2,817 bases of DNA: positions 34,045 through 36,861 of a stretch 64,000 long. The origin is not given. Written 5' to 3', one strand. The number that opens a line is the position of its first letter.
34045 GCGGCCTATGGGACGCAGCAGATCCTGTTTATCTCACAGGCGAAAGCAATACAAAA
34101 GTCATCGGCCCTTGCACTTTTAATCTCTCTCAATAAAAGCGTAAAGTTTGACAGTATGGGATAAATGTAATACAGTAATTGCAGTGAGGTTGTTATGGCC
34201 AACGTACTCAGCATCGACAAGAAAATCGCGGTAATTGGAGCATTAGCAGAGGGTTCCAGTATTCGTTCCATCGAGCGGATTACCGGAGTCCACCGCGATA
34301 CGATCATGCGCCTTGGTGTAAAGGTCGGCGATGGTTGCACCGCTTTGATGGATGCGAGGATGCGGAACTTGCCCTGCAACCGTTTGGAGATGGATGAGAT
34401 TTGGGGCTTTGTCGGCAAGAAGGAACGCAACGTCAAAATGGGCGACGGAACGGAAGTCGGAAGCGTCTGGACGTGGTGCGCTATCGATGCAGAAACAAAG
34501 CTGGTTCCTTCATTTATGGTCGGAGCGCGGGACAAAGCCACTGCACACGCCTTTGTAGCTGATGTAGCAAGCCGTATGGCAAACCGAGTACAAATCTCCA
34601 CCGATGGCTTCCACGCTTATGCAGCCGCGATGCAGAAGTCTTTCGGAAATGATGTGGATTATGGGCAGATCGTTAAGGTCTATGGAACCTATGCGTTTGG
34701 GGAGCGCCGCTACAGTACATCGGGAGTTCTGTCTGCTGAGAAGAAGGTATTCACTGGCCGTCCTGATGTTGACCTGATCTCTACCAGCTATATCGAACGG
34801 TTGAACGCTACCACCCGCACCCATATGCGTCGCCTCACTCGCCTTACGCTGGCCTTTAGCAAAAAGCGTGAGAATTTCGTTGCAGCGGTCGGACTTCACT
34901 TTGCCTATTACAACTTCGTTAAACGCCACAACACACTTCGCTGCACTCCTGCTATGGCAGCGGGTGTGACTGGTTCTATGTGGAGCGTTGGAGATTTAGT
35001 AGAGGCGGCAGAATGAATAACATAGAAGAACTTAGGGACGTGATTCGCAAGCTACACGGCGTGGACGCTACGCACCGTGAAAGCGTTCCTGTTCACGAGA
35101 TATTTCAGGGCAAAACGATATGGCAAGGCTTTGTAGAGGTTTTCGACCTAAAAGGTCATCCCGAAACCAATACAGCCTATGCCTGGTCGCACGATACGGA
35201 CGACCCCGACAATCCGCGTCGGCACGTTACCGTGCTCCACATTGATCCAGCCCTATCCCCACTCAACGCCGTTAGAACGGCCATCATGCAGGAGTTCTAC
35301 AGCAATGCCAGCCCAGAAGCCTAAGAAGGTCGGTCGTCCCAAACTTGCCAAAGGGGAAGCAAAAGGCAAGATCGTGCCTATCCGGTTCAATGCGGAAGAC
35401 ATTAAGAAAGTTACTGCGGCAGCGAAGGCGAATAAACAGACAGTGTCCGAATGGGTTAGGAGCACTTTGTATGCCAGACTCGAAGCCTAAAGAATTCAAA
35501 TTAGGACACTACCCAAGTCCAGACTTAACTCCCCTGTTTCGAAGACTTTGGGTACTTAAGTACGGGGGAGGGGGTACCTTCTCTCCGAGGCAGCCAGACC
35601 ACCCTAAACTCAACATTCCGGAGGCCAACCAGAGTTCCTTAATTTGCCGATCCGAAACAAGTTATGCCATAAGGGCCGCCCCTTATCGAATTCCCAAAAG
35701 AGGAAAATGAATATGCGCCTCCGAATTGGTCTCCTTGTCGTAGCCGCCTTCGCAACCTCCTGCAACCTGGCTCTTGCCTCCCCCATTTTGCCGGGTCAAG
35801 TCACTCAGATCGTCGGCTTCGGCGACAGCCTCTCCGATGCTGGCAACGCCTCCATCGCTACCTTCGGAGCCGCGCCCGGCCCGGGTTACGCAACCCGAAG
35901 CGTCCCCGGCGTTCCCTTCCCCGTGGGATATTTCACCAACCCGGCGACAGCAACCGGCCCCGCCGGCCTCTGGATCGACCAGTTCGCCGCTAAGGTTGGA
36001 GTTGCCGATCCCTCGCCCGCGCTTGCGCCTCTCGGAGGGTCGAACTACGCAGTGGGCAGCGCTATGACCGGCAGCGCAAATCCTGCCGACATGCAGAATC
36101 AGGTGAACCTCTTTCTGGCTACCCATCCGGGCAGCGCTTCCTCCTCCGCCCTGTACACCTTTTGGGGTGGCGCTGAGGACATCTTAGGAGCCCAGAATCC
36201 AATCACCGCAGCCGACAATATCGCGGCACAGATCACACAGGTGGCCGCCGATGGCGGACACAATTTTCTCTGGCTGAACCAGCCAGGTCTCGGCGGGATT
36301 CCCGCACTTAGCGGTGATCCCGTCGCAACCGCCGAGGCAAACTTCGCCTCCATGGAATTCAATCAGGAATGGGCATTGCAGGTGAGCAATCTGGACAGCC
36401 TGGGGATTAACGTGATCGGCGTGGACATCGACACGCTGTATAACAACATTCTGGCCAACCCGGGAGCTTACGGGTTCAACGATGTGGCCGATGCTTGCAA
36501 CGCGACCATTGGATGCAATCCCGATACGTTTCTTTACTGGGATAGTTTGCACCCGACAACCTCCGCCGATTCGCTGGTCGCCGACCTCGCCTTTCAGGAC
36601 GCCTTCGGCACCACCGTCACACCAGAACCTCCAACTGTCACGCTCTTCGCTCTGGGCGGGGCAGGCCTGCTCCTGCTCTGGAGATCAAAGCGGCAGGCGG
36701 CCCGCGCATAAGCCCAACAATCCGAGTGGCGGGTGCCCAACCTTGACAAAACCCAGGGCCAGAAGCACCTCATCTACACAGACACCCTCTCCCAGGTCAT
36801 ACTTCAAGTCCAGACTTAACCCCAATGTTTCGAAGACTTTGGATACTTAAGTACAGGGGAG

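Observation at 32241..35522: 3.27-kb IS1-family element with perfect 17-bp terminal IRs, an 8-9 bp target duplication and four passenger ORFs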

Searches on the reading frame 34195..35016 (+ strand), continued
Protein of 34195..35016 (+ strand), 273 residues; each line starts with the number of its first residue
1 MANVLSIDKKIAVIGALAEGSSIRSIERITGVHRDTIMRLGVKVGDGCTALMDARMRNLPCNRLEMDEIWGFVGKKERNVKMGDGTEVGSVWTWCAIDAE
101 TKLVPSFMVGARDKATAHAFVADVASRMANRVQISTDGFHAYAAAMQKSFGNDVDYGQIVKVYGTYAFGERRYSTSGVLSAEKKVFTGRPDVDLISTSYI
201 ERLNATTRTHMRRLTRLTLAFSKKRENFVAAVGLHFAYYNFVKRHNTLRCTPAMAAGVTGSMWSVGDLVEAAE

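Call 74: get_annotated_region(hit=H1, flank=3000)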
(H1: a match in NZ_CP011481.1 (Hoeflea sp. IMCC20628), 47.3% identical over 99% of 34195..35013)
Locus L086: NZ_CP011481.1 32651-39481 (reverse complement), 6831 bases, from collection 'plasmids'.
description: Hoeflea sp. IMCC20628 plasmid unnamed, complete sequence
organism: Hoeflea sp. IMCC20628 (NCBI taxid 1620421)
taxonomy: Bacteria; Pseudomonadota; Alphaproteobacteria; Hyphomicrobiales; Rhizobiaceae; Hoeflea; Hoeflea sp. IMCC20628
host: -; source: -; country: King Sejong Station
typing (MOB-suite, as given by PLSDB): non-mobilizable; replicon rep_cluster_623
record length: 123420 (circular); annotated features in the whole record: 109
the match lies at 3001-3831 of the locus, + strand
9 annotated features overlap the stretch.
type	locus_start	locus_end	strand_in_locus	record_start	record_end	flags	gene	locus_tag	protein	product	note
CDS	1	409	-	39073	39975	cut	-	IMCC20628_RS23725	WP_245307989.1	EamA family transporter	-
CDS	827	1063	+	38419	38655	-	-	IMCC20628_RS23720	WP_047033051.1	hypothetical protein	-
CDS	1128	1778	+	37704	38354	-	-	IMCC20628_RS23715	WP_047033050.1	hypothetical protein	-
CDS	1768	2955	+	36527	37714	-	-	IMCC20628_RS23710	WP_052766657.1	XRE family transcriptional regulator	-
CDS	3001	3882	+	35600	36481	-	-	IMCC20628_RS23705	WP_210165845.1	IS1 family transposase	-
CDS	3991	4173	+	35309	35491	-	-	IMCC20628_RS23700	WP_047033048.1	hypothetical protein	-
CDS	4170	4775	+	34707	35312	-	-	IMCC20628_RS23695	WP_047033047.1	hypothetical protein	-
CDS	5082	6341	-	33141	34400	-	-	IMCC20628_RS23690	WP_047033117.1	APC family permease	-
CDS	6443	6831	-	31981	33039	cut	-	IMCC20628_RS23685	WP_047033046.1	YncE family protein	-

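Call 75: get_annotated_region(hit=H4, flank=3000)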
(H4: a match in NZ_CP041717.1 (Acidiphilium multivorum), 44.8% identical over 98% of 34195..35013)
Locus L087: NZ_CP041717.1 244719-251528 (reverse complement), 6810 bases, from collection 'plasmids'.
description: Acidiphilium multivorum strain JZ-6 plasmid unnamed1, complete sequence
organism: Acidiphilium multivorum (NCBI taxid 62140)
taxonomy: Bacteria; Pseudomonadota; Alphaproteobacteria; Rhodospirillales; Acetobacteraceae; Acidiphilium; Acidiphilium multivorum
host: -; source: Cell culture,activated sludge; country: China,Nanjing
typing (MOB-suite, as given by PLSDB): non-mobilizable; mating-pair formation MPF_I
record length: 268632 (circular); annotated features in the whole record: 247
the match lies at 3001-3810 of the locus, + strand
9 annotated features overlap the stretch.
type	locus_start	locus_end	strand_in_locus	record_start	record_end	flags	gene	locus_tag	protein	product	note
CDS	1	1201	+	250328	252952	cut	-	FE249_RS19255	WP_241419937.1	sigma factor-like helix-turn-helix DNA-binding protein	GO:0006352 - DNA-templated transcription initiation [Evidence IEA]; GO:0006355 - regulation of DNA-templated ...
CDS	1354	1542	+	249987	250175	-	-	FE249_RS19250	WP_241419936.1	hypothetical protein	-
CDS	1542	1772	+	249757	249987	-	-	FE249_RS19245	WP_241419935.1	hypothetical protein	-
CDS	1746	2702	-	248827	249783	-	-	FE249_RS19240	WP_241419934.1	hypothetical protein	-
CDS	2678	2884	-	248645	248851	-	-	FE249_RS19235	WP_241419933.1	hypothetical protein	-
CDS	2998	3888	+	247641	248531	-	-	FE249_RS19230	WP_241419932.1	IS1 family transposase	-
CDS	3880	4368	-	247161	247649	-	-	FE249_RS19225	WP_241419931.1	RES domain-containing protein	-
CDS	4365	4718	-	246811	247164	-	-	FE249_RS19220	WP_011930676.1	MbcA/ParS/Xre antitoxin family protein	-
CDS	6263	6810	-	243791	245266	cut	-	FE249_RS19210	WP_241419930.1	AAA family ATPase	-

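Call 85: search_protein_families(library=phrogs, proteins=[window:34195-35016:+], max_evalue=0.01)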
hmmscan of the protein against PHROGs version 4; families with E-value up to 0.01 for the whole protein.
window:34195-35016:+ (273 aa): 1 family
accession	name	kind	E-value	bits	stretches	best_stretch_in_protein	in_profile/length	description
phrog_720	-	integration and excision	8.4e-09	36.9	1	195-233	78-116/125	transposase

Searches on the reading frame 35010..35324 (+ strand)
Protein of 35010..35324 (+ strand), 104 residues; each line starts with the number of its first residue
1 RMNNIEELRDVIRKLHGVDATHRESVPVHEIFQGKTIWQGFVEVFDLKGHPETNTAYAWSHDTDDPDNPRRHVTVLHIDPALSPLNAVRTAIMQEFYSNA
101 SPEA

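Call 6: search_protein_families(library=pfam, proteins=[window:35010-35324:+], max_evalue=0.01)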
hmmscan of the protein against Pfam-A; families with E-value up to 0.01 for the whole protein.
window:35010-35324:+ (104 aa): 0 families

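Call 9: search_protein_families(library=ncbifam, proteins=[window:35010-35324:+], max_evalue=0.01)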
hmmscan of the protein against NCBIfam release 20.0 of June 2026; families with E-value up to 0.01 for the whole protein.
window:35010-35324:+ (104 aa): 0 families

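Call 42: find_homologous_proteins(query=window:35013-35321:+, max_evalue=0.001)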
Query window:35013-35321:+ (103 aa): 3093 proteins with E <= 0.001 among 3094 candidates; the best 120 are listed.
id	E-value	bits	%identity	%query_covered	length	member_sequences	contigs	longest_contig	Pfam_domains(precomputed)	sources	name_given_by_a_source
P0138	1.0e-64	233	100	100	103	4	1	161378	-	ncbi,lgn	-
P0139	2.6e-57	209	90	100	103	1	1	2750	-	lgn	-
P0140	1.7e-53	197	84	98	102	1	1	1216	-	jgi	jgi:hypothetical protein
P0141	4.7e-53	195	83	100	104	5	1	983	-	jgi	jgi:hypothetical protein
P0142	6.6e-53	195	83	98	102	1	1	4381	-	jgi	jgi:hypothetical protein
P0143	2.3e-52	193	81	100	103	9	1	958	-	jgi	jgi:hypothetical protein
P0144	3.2e-52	193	81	100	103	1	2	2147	-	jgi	jgi:hypothetical protein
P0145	1.5e-51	190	82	100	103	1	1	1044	-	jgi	jgi:hypothetical protein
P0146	7.8e-51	188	81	97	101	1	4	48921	-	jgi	jgi:hypothetical protein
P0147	2.7e-50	187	80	100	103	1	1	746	-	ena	-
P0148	4.7e-50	186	80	98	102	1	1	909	-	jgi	jgi:hypothetical protein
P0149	1.1e-49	185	78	100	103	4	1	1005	-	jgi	jgi:hypothetical protein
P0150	1.9e-49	184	82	96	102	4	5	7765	-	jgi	jgi:hypothetical protein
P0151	3.3e-48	180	79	97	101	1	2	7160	-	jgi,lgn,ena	-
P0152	5.9e-47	176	74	97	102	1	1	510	-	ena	-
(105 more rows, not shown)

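Call 49: search_solved_structures(query=A2, max_evalue=10)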
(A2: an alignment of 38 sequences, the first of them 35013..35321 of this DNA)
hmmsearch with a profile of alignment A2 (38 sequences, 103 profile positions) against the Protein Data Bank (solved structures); distinct sequences matched with E-value up to 10: 1.
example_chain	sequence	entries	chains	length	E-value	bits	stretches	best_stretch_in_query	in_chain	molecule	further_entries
6xhg_A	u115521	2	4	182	1.6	12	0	16-43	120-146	JSC1_58120g3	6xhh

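Call 53: predict_structure(alignment_id=A2)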
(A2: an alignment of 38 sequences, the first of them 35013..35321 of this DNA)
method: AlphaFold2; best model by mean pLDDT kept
length: 103 residues; sequences in the alignment: 38
mean_pLDDT: 82.6   pTM: 0.74
mean pLDDT of the five models: 82.6, 80.4, 78.0, 76.2, 70.3
residues with pLDDT >= 90: 36; 70-90: 52; 50-70: 10; < 50: 5
segments of 3 or more residues with pLDDT < 50: 100-103
pLDDT, mean of each block of 10 residues (from residue 1): 84 91 91 87 89 89 84 78 83 63 35
secondary structure, 60 per line:
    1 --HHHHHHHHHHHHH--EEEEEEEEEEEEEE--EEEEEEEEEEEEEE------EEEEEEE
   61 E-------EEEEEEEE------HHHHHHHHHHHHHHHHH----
elements in order: H3-15 E18-31 E34-47 E54-61 E69-76 H83-99

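Call 57: fold_search(model_id=the predicted structure, library=pdb)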
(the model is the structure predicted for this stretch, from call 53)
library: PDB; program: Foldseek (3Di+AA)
matches with E <= 10: 335; with E <= 0.001: 0
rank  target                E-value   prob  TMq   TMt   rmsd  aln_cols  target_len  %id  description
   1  5a0o_B                4.3e-01  0.30  0.30  0.32   6.9        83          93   10  adhiron raised against p300 (released 2015-07-15)
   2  9q6c_A                5.1e-01  0.06  0.15  0.10  15.8       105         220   12  Cryo-EM structure of octameric COMMD-like protein MBK5214510 from Flavobacteriaceae bacterium (released 2025-10-01)
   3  7nvr_l                6.1e-01  0.21  0.28  0.09   9.5        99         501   12  Human Mediator with RNA Polymerase II Pre-initiation complex (released 2021-05-05)
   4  5zx9                  7.6e-01  0.38  0.38  0.28   5.4        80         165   15  Crystal structure of apo form fibronectin-binding protein Apa from Mycobacterium tuberculosis (released 2019-05-29)
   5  5iuy_A                7.6e-01  0.04  0.12  0.05  12.6        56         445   21  Structural insights of the outer-membrane channel OprN (released 2016-07-06)
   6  3k3c_C                8.0e-01  0.09  0.18  0.13  15.2       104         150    7  The N-terminal PAS domain crystal structure of Rv1364c from Mycobacterium tuberculosis at 1.62 (released 2010-09-29)
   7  1osc_D                9.5e-01  0.14  0.27  0.26   8.9        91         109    9  Crystal structure of rat CUTA1 at 2.15 A resolution (released 2003-11-25)
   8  1xk8_A                1.0e+00  0.18  0.30  0.29   7.9        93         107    6  Divalent cation tolerant protein CUTA from Homo sapiens O60888 (released 2004-10-19)
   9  1jva_B                1.0e+00  0.08  0.16  0.06  14.9        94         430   18  CRYSTAL STRUCTURE OF THE VMA1-DERIVED ENDONUCLEASE BEARING THE N AND C EXTEIN PROPEPTIDES (released 2002-08-29)
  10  6v8s_J                1.1e+00  0.12  0.29  0.22  13.9       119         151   13  Crystal structure of Ara h 8.0201 (released 2020-12-16)
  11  1gpp                  1.1e+00  0.06  0.15  0.10  14.8        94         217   18  Crystal structure of the S.cerevisiae Homing Endonuclease PI-SceI Domain I (released 2002-09-19)
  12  9mvg_A                1.2e+00  0.41  0.35  0.27   4.0        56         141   12  Structure of SciW variant L66A bound to the Rhs1 transmembrane domain (released 2026-01-28)
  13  6fyx_C                1.2e+00  0.12  0.26  0.14  11.3        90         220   13  Structure of a partial yeast 48S preinitiation complex with eIF5 N-terminal domain (model C1) (released 2018-12-05)
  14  6v8j_B                1.3e+00  0.11  0.29  0.22  13.7       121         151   12  Crystal structure of Ara h 8.0201 (released 2020-12-16)
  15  9xlc                  1.3e+00  0.08  0.19  0.10   9.0        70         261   13  Crystal structure of the GH16 carrageenase SfGH16 from Saccharicrinis fermentans (released 2026-03-11)
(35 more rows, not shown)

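Call 59: search_protein_families(library=padloc, proteins=[window:35013-35324:+], max_evalue=0.1)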
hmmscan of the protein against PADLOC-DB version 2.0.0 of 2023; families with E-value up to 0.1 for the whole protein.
window:35013-35324:+ (103 aa): 0 families

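Call 85: search_protein_families(library=phrogs, proteins=[window:35013-35324:+], max_evalue=0.01)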
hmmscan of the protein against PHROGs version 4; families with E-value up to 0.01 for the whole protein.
window:35013-35324:+ (103 aa): 0 families

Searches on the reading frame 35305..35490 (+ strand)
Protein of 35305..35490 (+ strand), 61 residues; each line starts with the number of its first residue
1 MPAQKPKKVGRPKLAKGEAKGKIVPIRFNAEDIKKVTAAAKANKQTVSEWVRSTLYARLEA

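Call 6: search_protein_families(library=pfam, proteins=[window:35305-35490:+], max_evalue=0.01)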
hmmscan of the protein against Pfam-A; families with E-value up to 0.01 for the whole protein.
window:35305-35490:+ (61 aa): 2 families
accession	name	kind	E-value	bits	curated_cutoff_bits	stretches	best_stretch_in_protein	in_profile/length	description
PF19807.5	DUF6290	-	3.7e-05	24.3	27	1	23-60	3-40/72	Family of unknown function (DUF6290)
PF21983.2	NikA-like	-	0.002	18.6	27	1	20-54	3-37/72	Mobilization protein NikA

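Call 9: search_protein_families(library=ncbifam, proteins=[window:35305-35490:+], max_evalue=0.01)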
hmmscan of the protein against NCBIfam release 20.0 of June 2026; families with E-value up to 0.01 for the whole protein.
window:35305-35490:+ (61 aa): 1 family
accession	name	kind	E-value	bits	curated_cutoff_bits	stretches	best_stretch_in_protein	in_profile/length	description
NF046040.1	RelB_antitoxin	equivalog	4.4e-05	23.7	50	1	26-60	3-37/69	type II toxin-antitoxin system RelB family antitoxin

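Call 59: search_protein_families(library=padloc, proteins=[window:35305-35490:+], max_evalue=0.1)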
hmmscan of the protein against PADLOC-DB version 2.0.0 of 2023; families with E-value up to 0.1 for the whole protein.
window:35305-35490:+ (61 aa): 0 families

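Call 85: search_protein_families(library=phrogs, proteins=[window:35305-35490:+], max_evalue=0.01)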
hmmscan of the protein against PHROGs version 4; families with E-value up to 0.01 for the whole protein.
window:35305-35490:+ (61 aa): 1 family
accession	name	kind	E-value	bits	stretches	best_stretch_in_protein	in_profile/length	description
phrog_876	-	transcription regulation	0.00049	20.7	1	6-54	55-100/239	transcriptional repressor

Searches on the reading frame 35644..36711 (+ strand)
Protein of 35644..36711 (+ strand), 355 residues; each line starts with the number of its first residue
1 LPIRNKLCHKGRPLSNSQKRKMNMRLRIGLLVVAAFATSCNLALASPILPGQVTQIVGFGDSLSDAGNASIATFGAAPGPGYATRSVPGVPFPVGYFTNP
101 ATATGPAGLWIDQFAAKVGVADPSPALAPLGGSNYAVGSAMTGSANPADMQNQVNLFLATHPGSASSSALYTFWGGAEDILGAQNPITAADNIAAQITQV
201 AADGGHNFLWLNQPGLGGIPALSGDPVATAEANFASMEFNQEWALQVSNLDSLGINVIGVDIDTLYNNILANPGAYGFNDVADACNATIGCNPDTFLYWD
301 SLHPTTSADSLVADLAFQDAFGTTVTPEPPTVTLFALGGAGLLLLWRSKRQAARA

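Call 6: search_protein_families(library=pfam, proteins=[window:35644-36711:+], max_evalue=0.01)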
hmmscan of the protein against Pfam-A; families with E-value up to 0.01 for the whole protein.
window:35644-36711:+ (355 aa): 2 families
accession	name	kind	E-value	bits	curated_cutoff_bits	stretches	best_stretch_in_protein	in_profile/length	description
PF00657.28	Lipase_GDSL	-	5.9e-14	53.1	23.6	1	56-315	1-207/208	GDSL-like Lipase/Acylhydrolase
PF07589.16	PEP-CTERM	-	0.00091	19.7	20.7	1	326-350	2-24/24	PEP-CTERM motif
